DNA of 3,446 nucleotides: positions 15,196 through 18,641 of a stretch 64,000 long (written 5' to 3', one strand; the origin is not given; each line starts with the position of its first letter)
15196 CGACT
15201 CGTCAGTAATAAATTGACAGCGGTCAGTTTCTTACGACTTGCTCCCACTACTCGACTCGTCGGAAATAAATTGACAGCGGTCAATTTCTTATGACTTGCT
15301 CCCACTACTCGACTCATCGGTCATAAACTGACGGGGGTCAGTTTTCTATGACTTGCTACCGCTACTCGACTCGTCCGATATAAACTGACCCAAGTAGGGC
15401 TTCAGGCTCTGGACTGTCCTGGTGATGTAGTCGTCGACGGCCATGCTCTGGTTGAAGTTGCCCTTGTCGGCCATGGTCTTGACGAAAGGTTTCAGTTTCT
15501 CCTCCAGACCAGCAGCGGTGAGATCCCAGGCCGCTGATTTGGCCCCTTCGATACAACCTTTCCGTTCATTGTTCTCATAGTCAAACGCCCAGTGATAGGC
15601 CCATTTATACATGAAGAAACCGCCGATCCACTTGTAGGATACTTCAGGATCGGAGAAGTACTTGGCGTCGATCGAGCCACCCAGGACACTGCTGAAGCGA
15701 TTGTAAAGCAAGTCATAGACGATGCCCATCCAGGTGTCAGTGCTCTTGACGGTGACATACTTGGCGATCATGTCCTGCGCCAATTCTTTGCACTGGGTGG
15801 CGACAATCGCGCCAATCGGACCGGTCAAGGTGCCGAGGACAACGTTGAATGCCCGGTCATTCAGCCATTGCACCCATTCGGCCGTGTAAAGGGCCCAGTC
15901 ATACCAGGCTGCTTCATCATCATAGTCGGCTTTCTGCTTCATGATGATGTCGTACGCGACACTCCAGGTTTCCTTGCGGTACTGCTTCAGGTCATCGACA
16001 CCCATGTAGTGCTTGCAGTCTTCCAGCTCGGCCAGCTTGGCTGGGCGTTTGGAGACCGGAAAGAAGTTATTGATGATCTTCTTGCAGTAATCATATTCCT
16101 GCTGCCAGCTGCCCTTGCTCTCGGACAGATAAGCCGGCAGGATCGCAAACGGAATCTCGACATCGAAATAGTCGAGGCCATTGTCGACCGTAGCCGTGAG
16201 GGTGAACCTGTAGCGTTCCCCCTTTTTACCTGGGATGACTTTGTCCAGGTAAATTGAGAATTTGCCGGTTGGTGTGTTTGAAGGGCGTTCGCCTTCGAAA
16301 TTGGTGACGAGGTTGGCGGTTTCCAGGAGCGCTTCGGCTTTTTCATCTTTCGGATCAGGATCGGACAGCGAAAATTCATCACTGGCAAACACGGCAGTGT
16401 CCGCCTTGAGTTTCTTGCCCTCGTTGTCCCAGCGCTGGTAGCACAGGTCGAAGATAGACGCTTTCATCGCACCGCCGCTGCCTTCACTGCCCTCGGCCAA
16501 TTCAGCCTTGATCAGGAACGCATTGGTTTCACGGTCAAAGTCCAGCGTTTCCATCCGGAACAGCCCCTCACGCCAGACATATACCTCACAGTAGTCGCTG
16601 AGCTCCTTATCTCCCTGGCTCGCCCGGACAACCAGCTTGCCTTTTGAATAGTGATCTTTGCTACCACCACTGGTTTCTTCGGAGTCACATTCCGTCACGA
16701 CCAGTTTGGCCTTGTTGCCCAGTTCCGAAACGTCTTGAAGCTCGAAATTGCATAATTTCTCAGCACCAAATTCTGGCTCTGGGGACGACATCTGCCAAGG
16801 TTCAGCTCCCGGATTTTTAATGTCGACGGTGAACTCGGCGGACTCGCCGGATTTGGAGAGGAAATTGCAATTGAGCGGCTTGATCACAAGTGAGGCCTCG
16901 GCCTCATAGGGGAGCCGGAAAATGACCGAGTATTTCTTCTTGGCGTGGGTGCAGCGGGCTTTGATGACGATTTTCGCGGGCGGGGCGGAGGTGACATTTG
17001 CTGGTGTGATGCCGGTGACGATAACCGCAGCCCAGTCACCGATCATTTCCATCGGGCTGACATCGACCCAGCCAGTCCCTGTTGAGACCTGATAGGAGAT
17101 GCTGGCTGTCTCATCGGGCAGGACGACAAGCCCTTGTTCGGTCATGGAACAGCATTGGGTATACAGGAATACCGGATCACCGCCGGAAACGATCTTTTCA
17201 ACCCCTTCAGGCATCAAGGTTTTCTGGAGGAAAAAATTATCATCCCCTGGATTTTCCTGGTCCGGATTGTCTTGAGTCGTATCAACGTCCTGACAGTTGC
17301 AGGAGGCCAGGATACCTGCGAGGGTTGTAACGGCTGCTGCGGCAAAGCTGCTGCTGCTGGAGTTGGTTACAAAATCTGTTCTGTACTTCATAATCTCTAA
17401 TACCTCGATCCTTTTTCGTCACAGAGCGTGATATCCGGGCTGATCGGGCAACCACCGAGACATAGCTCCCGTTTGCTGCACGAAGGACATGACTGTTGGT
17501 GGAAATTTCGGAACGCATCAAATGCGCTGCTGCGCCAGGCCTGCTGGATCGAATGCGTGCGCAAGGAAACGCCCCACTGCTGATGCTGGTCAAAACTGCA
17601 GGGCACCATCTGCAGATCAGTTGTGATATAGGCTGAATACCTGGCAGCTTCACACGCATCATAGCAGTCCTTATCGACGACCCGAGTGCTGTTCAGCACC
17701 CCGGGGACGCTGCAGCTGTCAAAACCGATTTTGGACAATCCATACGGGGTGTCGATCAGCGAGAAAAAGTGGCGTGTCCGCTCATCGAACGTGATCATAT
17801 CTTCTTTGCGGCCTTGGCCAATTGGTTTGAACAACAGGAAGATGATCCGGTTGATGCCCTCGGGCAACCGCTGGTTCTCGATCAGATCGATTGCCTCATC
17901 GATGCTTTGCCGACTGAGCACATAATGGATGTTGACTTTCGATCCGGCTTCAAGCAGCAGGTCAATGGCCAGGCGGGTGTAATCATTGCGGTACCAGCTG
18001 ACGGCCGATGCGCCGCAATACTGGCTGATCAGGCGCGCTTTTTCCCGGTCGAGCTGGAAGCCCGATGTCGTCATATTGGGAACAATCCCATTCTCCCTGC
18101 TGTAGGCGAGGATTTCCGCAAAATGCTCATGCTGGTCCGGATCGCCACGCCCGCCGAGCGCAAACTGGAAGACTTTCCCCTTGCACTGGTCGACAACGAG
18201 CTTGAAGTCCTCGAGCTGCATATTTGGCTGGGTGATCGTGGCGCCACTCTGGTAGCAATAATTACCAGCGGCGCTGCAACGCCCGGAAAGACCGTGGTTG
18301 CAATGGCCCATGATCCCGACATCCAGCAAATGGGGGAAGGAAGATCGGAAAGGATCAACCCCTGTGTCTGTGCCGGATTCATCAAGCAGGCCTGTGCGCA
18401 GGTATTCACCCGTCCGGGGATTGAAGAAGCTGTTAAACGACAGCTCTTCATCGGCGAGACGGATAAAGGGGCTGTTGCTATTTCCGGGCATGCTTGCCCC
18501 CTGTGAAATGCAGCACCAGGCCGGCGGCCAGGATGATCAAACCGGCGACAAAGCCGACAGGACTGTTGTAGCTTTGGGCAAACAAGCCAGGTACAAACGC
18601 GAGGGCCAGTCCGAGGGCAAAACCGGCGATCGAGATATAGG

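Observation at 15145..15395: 57-bp x4 tandem array built from a gene 3' end plus a palindrome, bridging two convergent genes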

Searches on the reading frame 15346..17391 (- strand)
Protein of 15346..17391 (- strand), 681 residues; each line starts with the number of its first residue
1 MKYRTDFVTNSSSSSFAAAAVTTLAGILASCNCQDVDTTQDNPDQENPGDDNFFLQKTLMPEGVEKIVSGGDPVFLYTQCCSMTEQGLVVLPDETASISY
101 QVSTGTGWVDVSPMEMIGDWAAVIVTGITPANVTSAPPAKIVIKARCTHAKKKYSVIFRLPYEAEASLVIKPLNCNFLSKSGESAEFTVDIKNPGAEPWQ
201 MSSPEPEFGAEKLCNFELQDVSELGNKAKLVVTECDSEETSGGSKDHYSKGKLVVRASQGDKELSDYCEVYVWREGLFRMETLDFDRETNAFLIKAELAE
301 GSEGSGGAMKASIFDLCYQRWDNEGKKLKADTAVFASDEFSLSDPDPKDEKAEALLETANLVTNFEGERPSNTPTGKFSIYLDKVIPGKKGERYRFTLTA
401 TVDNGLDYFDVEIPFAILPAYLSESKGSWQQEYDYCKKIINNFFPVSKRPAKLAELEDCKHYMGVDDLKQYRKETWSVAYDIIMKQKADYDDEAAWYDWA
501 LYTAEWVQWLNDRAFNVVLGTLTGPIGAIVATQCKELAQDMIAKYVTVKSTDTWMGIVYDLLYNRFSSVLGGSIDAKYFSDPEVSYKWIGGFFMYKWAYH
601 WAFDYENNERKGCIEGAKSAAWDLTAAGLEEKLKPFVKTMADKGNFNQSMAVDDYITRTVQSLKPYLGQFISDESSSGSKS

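Call 7: search_protein_families(library=pfam, proteins=[window:15346-17391:-], max_evalue=0.01)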
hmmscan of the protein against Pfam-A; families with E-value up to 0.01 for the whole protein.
window:15346-17391:- (681 aa): 0 families

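Call 8: find_encoding_contigs(protein=window:15346-17391:-, flank=6000, max_places=10)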
Protein window:15346-17391:- (681 aa): no gene with exactly this product is on record in the collection.

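Call 10: find_homologous_proteins(query=window:15346-17391:-)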
Query window:15346-17391:- (681 aa): 25 proteins with E <= 0.001 among 8000 candidates.
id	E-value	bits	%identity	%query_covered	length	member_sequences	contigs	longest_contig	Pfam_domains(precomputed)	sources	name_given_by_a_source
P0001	0.0e+0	1578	100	100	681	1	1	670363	-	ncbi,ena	-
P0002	0.0e+0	1403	88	100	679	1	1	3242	-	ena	-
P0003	0.0e+0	1114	69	100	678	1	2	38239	-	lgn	-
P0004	2.9e-285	966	61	99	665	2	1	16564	-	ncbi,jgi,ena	jgi:hypothetical protein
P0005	7.4e-285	965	63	100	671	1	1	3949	-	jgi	jgi:hypothetical protein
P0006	1.7e-283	960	61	99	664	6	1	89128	-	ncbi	-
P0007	5.2e-281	952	60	99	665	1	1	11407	-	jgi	jgi:hypothetical protein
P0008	8.2e-280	948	60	99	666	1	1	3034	-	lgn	-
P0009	2.0e-278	944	61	100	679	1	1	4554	-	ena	-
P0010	1.5e-276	937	59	100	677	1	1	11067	-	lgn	-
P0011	1.6e-270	917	60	98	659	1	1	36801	-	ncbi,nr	ncbi:MAG: hypothetical protein PHC86_07170 [Eubacteriales bacterium]|nr:hypothetical protein [Eubact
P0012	4.1e-268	909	61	98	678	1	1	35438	-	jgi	jgi:hypothetical protein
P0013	1.5e-260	884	58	100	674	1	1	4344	-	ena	-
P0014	1.3e-256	872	58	98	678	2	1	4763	-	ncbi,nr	ncbi:MAG: hypothetical protein NTV45_02925 [Firmicutes bacterium]|nr:hypothetical protein [Bacillota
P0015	6.2e-253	859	57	99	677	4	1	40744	-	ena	-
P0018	6.2e-245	833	55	100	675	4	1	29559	-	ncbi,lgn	-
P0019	3.8e-213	728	49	99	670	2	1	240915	-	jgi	-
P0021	5.1e-202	691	47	99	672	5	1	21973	-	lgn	-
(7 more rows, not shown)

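Call 12: find_encoding_contigs(protein=P0001, flank=10000, max_places=6)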
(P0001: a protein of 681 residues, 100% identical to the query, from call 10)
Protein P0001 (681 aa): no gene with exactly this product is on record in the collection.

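Call 13: find_encoding_contigs(protein=P0002, flank=10000, max_places=6)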
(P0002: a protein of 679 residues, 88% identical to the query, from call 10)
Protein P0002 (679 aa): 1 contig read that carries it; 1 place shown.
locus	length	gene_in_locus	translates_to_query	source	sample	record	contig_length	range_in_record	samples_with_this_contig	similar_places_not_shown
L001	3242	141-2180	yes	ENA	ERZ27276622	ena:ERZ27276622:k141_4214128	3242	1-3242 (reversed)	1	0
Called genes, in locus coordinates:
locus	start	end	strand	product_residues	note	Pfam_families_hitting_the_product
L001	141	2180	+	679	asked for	-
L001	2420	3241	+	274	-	?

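Call 22: find_encoding_contigs(protein=P0026, flank=10000, max_places=10)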
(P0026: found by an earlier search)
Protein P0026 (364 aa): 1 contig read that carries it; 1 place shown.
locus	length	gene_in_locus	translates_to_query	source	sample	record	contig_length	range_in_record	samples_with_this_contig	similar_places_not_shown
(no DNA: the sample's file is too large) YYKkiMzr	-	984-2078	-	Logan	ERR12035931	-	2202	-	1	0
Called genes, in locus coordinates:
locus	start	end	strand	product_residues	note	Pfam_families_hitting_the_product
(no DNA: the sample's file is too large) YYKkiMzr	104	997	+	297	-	-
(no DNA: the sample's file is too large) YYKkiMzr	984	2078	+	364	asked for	PF13186:SPASM (weak)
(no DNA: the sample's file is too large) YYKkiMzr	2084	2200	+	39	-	?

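Call 23: find_related_loci(query=A1, collection=metagenome_contigs, flank=4000)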
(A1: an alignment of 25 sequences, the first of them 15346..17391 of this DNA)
Query A1 (681 aa) in metagenome_contigs; peptide patterns used: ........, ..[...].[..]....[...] (x = any residue, [..] = any of these).
96 stretches matched a pattern; 5 encode a relative of the query (tblastn E <= 1e-3); 5 distinct loci.
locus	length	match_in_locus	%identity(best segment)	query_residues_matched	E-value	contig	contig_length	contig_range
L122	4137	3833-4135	54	1-100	2e-18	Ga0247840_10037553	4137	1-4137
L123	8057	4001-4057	89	1-19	5e-5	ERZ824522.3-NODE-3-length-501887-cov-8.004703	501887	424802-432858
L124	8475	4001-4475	89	1-19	6e-5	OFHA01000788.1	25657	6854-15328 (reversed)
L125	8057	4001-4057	89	1-19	6e-5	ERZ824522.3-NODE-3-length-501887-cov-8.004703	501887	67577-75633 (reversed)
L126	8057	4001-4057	89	1-19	7e-5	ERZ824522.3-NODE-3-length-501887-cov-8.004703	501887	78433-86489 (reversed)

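Call 24: find_encoding_contigs(protein=P0003, flank=5000, max_places=4)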
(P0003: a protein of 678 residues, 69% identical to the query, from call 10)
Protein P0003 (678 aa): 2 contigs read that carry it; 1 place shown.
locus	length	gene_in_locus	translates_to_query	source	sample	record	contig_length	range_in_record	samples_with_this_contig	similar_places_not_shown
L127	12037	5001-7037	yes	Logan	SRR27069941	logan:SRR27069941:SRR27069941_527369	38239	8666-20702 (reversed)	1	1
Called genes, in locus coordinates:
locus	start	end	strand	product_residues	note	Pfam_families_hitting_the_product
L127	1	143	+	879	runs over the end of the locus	PF00857:Isochorismatase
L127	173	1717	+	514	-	-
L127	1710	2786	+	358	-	PF03193:RsgA_GTPase, PF00005:ABC_tran (weak), PF01926:MMR_HSR1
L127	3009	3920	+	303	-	-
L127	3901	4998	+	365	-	PF13186:SPASM (weak)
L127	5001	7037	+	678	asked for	-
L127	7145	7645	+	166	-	PF00545:Ribonuclease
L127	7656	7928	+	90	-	PF01337:Barstar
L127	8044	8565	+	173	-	-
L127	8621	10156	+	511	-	PF01935:DUF87, PF05872:HerA_C (faint)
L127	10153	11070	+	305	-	-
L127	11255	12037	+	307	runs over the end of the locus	PF00656:Peptidase_C14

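Call 25: find_encoding_contigs(protein=P0015, flank=5000, max_places=4)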
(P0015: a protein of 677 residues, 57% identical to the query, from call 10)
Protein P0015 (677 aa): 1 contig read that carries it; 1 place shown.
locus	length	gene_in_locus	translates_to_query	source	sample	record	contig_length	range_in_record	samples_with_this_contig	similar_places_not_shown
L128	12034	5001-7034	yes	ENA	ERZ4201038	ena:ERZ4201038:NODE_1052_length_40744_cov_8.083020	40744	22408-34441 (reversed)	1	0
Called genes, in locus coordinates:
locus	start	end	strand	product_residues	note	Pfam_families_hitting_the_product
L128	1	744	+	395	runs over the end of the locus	PF00155:Aminotran_1_2, PF12897:Asp_aminotransf (weak)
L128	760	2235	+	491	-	PF14821:Thr_synth_N, PF00291:PALP, PF24857:THR4_C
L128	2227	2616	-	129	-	PF00581:Rhodanese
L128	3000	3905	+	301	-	-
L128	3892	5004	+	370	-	PF13186:SPASM (weak)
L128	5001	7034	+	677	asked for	-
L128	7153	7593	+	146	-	PF00582:Usp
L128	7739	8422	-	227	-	PF14371:DUF4412 (faint)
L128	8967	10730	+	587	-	PF13177:DNA_pol3_delta2, PF00004:AAA, PF22608:DNAX_ATPase_lid, PF12169:DNA_pol3_gamma3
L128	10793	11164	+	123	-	PF02575:YbaB_DNA_bd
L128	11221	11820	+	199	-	PF21176:RecR_HhH, PF02132:RecR_ZnF, PF13662:Toprim_4, PF01751:Toprim, PF21175:RecR_C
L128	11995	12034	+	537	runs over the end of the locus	PF00324:AA_permease, PF13520:AA_permease_2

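Call 26: find_encoding_contigs(protein=P0019, flank=5000, max_places=4)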
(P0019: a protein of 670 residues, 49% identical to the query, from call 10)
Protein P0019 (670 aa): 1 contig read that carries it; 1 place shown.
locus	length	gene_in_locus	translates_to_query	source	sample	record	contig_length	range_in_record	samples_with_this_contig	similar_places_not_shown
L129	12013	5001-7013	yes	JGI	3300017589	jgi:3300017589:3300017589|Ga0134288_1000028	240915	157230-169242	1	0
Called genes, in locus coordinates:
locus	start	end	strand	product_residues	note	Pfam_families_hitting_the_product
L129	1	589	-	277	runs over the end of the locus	PF12791:RsgI_N (weak), PF23750:RsgI_M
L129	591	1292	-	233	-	PF04542:Sigma70_r2 (faint)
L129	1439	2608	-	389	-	PF00579:tRNA-synt_1b, PF22421:SYY_C-terminal (weak), PF01479:S4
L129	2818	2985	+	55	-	-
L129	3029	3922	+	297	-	-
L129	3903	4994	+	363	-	PF13186:SPASM (weak)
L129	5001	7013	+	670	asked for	-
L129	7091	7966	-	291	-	PF04055:Radical_SAM, PF13186:SPASM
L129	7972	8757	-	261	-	PF00753:Lactamase_B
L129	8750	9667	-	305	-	PF00291:PALP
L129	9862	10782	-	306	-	PF00583:Acetyltransf_1 (weak), PF13673:Acetyltransf_10 (weak), PF13508:Acetyltransf_7, PF00583:Acetyltransf_1, PF13508:Acetyltransf_7 (weak)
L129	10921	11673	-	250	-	PF01695:IstB_IS21, PF00308:Bac_DnaA, PF20720:nSTAND3 (weak), PF00004:AAA (weak)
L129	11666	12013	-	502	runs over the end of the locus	PF22483:Mu-transpos_C_2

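Call 33: search_protein_families(library=ncbifam, proteins=[window:15346-17391:-], max_evalue=0.01)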
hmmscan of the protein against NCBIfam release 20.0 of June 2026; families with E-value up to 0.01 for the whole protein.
window:15346-17391:- (681 aa): 0 families

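Call 60: search_protein_families(library=pfam, proteins=[L123:4001-4420:+, L124:4001-4399:+, L125:4001-4405:+, L126:4001-4414:+], max_evalue=1)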
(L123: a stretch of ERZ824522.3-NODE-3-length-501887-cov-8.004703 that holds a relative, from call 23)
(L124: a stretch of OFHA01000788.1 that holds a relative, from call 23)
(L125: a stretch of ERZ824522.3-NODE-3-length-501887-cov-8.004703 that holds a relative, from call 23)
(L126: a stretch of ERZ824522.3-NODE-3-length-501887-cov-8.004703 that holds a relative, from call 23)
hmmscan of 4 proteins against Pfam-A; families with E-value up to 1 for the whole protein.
L123:4001-4420:+ (140 aa): 4 families
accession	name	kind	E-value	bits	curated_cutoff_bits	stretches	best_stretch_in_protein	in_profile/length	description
PF17784.7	Sulfotransfer_4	-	0.023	15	22.8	1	45-116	95-176/215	Sulfotransferase domain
PF06441.18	EHN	-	0.1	13.3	22.8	1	35-95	14-72/107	Epoxide hydrolase N terminus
PF03876.22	SHS2_Rpb7-N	-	0.18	12.4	24.8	0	14-32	35-53/57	SHS2 domain found in N terminus of Rpb7p/Rpc25p/MJ0397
PF12765.13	Cohesin_HEAT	-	0.19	12.6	21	0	27-46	7-28/42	HEAT repeat associated with sister chromatid cohesion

L124:4001-4399:+ (133 aa): 3 families
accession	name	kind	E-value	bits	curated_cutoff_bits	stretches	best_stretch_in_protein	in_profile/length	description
PF04860.17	Phage_portal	-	0.089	12.4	39.1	1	2-43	148-189/321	Phage portal protein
PF24419.1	Cupin_NOL9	-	0.14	12.1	27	1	18-83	80-148/152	Polynucleotide 5'-hydroxyl-kinase NOL9, N-terminal domain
PF22388.2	DUF6974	-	0.15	12.7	26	0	5-34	9-38/104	Domain of unknown function (DUF6974)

L125:4001-4405:+ (135 aa): 0 families

L126:4001-4414:+ (138 aa): 1 family
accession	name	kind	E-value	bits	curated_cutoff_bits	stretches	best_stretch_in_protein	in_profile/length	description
PF09033.15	DFF-C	-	0.025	15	25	1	38-106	31-93/165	DNA Fragmentation factor 45kDa, C terminal domain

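Call 65: find_encoding_contigs(protein=P0006, flank=2500, max_places=2)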
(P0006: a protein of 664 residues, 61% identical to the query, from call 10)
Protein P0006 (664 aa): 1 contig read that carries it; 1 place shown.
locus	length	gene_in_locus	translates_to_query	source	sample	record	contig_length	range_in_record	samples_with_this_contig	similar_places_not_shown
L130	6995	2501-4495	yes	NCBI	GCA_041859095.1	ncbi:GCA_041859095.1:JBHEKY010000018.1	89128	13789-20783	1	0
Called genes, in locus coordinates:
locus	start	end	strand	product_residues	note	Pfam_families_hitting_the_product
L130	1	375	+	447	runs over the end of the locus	PF02844:GARS_N, PF01071:GARS_A, PF02222:ATP-grasp (weak), PF02843:GARS_C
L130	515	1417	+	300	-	-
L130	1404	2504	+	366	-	PF04055:Radical_SAM (faint), PF13186:SPASM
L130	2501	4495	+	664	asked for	-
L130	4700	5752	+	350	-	PF02661:Fic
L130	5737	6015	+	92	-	PF20095:DUF6485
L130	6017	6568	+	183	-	-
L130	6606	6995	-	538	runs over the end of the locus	PF00005:ABC_tran, PF02463:SMC_N (faint), PF13304:AAA_21 (faint), PF12848:ABC_tran_Xtn, PF00005:ABC_tran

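Call 66: find_encoding_contigs(protein=P0018, flank=2500, max_places=2)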
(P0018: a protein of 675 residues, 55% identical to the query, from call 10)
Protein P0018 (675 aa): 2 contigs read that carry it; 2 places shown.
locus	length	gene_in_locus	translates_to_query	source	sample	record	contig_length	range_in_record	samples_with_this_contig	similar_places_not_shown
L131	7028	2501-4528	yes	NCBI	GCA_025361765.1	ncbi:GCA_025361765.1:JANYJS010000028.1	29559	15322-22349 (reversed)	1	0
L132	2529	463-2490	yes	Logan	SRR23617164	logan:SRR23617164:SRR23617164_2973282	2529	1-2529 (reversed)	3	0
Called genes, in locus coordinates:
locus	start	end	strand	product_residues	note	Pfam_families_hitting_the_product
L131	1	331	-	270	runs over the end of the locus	PF02557:VanY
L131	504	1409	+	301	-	-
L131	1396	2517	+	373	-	PF04055:Radical_SAM (faint)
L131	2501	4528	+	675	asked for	-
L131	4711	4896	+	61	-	-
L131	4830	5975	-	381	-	PF00742:Homoserine_dh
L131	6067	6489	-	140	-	PF12682:Flavodoxin_4 (weak)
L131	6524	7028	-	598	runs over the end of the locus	PF13687:DUF4153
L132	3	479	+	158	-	?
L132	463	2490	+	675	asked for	-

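Call 67: find_encoding_contigs(protein=P0021, flank=2500, max_places=2)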
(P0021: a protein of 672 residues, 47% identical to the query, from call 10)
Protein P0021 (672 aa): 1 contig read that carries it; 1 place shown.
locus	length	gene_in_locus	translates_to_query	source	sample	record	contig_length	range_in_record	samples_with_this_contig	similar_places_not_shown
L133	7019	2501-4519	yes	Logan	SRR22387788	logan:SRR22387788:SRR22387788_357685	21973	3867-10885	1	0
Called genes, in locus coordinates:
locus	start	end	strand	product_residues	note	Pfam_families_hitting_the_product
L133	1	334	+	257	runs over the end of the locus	PF04203:Sortase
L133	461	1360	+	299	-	-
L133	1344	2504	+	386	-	PF04055:Radical_SAM (weak), PF13186:SPASM (weak)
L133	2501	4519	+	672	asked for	-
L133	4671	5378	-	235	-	-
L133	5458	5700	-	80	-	-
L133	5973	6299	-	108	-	-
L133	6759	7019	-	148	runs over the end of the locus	PF15428:Imm26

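Call 68: find_encoding_contigs(protein=P0010, flank=2500, max_places=2)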
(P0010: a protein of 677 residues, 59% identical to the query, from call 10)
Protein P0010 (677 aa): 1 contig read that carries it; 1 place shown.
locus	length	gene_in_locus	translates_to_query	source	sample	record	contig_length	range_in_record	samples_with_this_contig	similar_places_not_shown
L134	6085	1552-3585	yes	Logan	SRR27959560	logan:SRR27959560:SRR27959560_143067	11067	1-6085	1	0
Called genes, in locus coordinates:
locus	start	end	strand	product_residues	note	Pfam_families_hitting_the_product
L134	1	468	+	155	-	?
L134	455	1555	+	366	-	PF13186:SPASM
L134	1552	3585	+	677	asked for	-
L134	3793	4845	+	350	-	PF02661:Fic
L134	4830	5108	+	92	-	PF20095:DUF6485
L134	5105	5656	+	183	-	-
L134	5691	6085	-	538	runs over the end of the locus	PF00005:ABC_tran, PF02463:SMC_N (faint), PF13304:AAA_21 (faint), PF12848:ABC_tran_Xtn, PF00005:ABC_tran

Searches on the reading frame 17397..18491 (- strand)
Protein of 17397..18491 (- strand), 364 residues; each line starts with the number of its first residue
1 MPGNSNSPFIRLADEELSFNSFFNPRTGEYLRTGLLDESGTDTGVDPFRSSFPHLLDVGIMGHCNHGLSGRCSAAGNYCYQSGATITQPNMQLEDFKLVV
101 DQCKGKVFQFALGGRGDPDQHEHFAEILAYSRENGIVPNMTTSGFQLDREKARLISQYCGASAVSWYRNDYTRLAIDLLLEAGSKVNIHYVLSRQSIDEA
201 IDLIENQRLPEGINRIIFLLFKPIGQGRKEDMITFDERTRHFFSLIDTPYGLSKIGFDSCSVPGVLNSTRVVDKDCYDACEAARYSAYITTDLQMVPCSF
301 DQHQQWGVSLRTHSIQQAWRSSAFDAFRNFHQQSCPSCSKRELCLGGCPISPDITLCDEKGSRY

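Call 7: search_protein_families(library=pfam, proteins=[window:17397-18491:-], max_evalue=0.01)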
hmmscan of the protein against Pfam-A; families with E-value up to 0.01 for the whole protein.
window:17397-18491:- (364 aa): 2 families
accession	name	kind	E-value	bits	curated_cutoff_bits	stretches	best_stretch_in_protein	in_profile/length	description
PF13186.11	SPASM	-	1.1e-05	26.1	21.5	1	280-338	1-66/67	Iron-sulfur cluster-binding domain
PF04055.27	Radical_SAM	-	7.3e-05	23.4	29.5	1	70-158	5-100/166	Radical SAM superfamily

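Call 33: search_protein_families(library=ncbifam, proteins=[window:17397-18491:-], max_evalue=0.01)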
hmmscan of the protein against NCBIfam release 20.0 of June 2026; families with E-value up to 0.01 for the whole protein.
window:17397-18491:- (364 aa): 9 families
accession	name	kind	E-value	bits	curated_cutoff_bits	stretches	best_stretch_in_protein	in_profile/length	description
TIGR04317.1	W_rSAM_matur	equivalog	1.2e-09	37.7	380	1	68-157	10-101/349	tungsten cofactor oxidoreductase radical SAM maturase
TIGR03962.1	mycofact_rSAM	equivalog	7.9e-08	31.8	265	1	71-157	21-107/339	mycofactocin radical SAM maturase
TIGR04303.1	GeoRSP_rSAM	equivalog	1.3e-07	31.6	400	1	175-349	132-307/325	GeoRSP system radical SAM/SPASM protein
TIGR04085.1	rSAM_more_4Fe4S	domain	1e-06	29.1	27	1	280-351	1-77/93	SPASM domain-containing protein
TIGR02109.1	PQQ_syn_pqqE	equivalog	1e-06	27.9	381.35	0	287-348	246-312/358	pyrroloquinoline quinone biosynthesis protein PqqE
TIGR04055.1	rSAM_NirJ2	equivalog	2.2e-06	27.5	500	1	71-157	9-95/326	putative heme d1 biosynthesis radical SAM protein NirJ2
TIGR04347.1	pseudo_SAM_Halo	equivalog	0.0011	18.3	525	1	69-156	45-133/390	TIGR04347 family pseudo-SAM/SPASM protein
TIGR04054.1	rSAM_NirJ1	equivalog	0.0025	16.5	650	0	71-158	45-133/387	putative heme d1 biosynthesis radical SAM protein NirJ1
TIGR04083.1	rSAM_pep_methan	hypoth_equivalog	0.0054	15.7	300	0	317-350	281-312/376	TIGR04083 family peptide-modifying radical SAM enzyme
